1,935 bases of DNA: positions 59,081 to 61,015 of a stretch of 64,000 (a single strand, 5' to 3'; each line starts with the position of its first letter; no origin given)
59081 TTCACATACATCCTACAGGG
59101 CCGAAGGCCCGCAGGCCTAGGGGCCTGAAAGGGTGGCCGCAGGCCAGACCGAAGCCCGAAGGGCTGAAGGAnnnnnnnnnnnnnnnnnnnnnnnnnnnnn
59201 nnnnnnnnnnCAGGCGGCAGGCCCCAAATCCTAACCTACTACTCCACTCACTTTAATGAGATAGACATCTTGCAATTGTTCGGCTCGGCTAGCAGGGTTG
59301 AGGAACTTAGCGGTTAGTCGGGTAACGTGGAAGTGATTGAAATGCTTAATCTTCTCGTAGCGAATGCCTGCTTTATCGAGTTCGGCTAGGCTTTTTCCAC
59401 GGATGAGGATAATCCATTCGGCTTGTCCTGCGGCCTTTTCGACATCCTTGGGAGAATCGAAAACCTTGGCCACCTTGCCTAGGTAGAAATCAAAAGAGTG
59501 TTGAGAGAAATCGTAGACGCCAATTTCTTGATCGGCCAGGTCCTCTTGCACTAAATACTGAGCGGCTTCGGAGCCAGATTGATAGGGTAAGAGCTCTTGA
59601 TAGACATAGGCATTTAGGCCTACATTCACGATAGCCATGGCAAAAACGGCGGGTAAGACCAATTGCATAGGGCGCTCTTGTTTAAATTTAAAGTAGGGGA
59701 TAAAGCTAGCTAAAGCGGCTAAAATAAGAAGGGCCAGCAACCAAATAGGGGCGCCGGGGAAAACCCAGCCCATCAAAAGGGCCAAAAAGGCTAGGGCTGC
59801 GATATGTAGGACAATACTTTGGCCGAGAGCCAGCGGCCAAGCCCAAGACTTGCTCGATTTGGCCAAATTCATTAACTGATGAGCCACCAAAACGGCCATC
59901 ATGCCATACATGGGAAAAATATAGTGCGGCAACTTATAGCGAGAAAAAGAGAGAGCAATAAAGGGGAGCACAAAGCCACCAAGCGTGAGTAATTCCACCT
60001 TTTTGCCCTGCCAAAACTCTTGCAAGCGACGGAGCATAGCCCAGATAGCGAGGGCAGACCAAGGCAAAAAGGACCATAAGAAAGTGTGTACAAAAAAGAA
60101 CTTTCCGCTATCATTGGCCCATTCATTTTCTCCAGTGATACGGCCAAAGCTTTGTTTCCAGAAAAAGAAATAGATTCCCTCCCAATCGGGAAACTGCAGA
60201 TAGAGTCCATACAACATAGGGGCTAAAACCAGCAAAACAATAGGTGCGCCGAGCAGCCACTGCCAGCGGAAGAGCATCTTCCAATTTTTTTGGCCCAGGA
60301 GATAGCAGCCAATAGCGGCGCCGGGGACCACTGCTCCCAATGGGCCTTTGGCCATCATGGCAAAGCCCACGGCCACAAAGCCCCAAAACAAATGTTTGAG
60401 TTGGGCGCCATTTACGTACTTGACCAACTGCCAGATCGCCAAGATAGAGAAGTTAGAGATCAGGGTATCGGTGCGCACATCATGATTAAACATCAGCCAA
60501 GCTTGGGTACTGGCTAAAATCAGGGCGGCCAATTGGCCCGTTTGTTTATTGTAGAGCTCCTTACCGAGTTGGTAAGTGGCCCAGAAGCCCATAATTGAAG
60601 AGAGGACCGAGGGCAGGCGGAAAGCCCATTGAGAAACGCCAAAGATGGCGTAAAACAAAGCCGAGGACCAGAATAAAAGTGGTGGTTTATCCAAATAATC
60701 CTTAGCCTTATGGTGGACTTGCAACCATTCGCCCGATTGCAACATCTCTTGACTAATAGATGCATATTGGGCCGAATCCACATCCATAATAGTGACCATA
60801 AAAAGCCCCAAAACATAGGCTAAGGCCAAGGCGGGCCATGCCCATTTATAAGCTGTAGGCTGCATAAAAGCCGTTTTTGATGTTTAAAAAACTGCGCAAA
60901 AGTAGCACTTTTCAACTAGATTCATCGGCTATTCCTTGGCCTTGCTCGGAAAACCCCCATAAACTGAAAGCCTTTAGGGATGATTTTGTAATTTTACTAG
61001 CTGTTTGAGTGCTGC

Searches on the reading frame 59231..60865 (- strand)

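Call 12: search_protein_families(library=pfam, proteins=[window:59231-60865:-], max_evalue=0.01)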
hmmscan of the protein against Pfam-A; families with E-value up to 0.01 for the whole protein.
window:59231-60865:- (544 aa): 1 family
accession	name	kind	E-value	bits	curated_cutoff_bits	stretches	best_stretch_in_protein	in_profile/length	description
PF13231.12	PMT_2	-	9.2e-27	94.6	26.1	1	59-219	1-159/160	Dolichyl-phosphate-mannose-protein mannosyltransferase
